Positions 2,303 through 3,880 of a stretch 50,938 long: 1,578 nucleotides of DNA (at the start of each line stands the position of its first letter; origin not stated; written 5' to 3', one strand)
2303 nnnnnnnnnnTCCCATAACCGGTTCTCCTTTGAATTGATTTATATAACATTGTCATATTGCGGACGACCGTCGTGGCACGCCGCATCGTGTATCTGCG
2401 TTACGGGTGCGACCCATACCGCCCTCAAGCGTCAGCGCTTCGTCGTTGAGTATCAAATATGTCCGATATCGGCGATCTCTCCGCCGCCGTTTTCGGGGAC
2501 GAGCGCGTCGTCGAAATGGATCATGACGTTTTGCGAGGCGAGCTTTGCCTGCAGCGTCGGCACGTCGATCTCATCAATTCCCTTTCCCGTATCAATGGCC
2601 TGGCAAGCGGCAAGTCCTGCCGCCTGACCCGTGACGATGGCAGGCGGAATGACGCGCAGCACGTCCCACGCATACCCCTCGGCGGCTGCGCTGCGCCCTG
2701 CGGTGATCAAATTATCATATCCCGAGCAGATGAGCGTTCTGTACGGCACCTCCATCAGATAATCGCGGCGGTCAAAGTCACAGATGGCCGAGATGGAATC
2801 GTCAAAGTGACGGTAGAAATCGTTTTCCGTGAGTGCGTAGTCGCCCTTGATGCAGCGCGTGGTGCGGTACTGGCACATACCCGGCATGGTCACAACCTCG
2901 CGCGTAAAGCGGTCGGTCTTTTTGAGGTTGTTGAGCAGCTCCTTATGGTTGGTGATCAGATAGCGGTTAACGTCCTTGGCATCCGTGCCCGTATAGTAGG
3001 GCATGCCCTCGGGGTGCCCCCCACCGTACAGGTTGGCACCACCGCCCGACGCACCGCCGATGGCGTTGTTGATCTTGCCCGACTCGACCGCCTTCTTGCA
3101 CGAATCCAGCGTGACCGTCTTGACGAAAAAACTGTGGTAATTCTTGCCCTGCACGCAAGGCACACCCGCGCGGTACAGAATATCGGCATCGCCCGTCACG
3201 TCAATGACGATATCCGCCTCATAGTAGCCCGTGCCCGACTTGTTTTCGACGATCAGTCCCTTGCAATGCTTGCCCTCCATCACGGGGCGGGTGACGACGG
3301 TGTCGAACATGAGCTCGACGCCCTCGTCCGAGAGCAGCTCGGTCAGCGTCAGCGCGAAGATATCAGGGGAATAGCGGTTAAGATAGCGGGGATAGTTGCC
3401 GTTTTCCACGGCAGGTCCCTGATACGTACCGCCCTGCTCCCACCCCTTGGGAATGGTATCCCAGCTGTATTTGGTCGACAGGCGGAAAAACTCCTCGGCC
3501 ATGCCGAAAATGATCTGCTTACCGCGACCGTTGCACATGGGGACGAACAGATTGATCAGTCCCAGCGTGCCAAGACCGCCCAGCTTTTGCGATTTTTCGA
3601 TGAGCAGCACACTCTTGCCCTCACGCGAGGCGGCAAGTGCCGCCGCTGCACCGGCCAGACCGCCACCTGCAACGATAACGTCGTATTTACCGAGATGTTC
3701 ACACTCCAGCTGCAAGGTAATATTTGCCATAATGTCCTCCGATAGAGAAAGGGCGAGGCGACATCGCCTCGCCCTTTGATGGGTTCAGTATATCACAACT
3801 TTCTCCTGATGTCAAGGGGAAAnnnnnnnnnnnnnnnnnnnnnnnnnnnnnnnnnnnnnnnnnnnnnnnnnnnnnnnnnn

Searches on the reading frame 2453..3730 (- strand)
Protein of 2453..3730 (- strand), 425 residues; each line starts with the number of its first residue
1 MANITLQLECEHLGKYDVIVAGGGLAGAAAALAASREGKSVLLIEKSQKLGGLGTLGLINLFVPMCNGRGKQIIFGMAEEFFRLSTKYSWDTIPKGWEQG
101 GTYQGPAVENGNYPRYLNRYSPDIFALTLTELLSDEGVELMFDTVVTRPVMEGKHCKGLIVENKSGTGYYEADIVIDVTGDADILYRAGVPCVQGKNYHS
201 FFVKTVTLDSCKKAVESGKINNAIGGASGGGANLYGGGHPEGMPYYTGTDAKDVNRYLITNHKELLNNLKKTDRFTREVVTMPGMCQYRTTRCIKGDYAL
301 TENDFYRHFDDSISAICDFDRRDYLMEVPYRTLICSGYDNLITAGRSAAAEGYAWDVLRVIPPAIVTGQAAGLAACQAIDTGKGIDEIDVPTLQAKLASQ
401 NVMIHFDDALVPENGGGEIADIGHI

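Call 7: search_protein_families(library=pfam, proteins=[window:2453-3730:-])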
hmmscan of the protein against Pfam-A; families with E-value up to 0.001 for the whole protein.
window:2453-3730:- (425 aa): 8 families
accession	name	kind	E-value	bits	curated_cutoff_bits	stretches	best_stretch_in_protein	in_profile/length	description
PF12831.13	FAD_oxidored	-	1.8e-58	199.3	27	2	17-201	1-166/416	FAD dependent oxidoreductase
PF00890.30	FAD_binding_2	-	1.5e-10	41.3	20.4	1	17-52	1-36/414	FAD binding domain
PF01266.30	DAO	-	1e-09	38.8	27.9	1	17-52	1-36/353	FAD dependent oxidoreductase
PF07992.20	Pyr_redox_2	-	3e-07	30.6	26.1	0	16-48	1-33/291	Pyridine nucleotide-disulphide oxidoreductase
PF01134.28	GIDA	-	4.9e-06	26.3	22.1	1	17-54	1-36/391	Glucose inhibited division protein A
PF13450.12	NAD_binding_8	-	9e-06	26.3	21.9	1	20-53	1-34/68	NAD(P)-binding Rossmann-like domain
PF03486.20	HI0933_like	-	6.1e-05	23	50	1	17-51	2-36/244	HI0933-like protein Rossmann domain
PF00070.33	Pyr_redox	-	0.00074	20.4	22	0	18-51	2-35/82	Pyridine nucleotide-disulphide oxidoreductase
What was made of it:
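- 2453..3730 (-): FAD-dependent oxidoreductase (PF12831), an accessory member of the operon. Call 7.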

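Call 9: search_protein_families(library=ncbifam, proteins=[window:2453-3730:-], max_evalue=0.01)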
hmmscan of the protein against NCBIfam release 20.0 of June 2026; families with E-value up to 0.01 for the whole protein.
window:2453-3730:- (425 aa): 88 families (the best 25 are shown)
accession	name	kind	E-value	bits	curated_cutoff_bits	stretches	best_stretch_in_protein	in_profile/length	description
NF041080.1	DGGGPL_reductase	equivalog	2.5e-10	39.8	580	2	125-186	97-160/447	digeranylgeranylglycerophospholipid reductase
TIGR02032.1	GG-red-SF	subfamily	1.4e-09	38.1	158.8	1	16-50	1-35/297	geranylgeranyl reductase family protein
NF004789.0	PRK06134.1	subfamily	1.5e-08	33.7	747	1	14-56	11-53/581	FAD-dependent oxidoreductase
NF053717.1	VnlPnlRedVprA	equivalog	2.7e-08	33.1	600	1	15-54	6-45/481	vinyl phenol reductase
NF009477.0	PRK12843.1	equivalog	5.5e-08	31.7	758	1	14-66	15-67/578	FAD-dependent oxidoreductase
NF006130.0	PRK08274.1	equivalog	1.7e-07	30.5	369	1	15-49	5-39/467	FAD-dependent tricarballylate dehydrogenase TcuA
NF041385.1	Dggglyphlred_Halo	equivalog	2.1e-07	29.9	700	1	134-186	106-155/405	digeranylgeranylglycerophospholipid reductase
NF003585.0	PRK05249.1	equivalog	2.2e-07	29.8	465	1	14-54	5-45/464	Si-specific NAD(P)(+) transhydrogenase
TIGR01350.1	lipoamide_DH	equivalog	3.6e-07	29.3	408.8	1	15-53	1-38/461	dihydrolipoyl dehydrogenase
NF009478.0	PRK12844.1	equivalog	5.7e-07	28.2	789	1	15-56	8-49/559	3-ketosteroid-delta-1-dehydrogenase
TIGR01813.1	flavo_cyto_c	subfamily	6.3e-07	28.5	285.45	1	17-52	1-37/444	flavocytochrome c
NF005882.1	PRK07843.1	equivalog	6.8e-07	28.1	788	1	15-53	1-39/547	3-oxosteroid 1-dehydrogenase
NF053677.1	Desat2ChcC2Cyan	equivalog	7.3e-07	27.9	900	1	16-64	1-49/558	4-oxocyclohex-2-ene-1-carboxylate 5-dehydrogenase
NF005510.0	PRK07121.1-3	subfamily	1.3e-06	27.5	481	1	16-78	23-85/492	FAD-binding protein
NF049967.1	QhpG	equivalog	2.7e-06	26.6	240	1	18-180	1-139/423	flavin-dependent monooxygenase QhpG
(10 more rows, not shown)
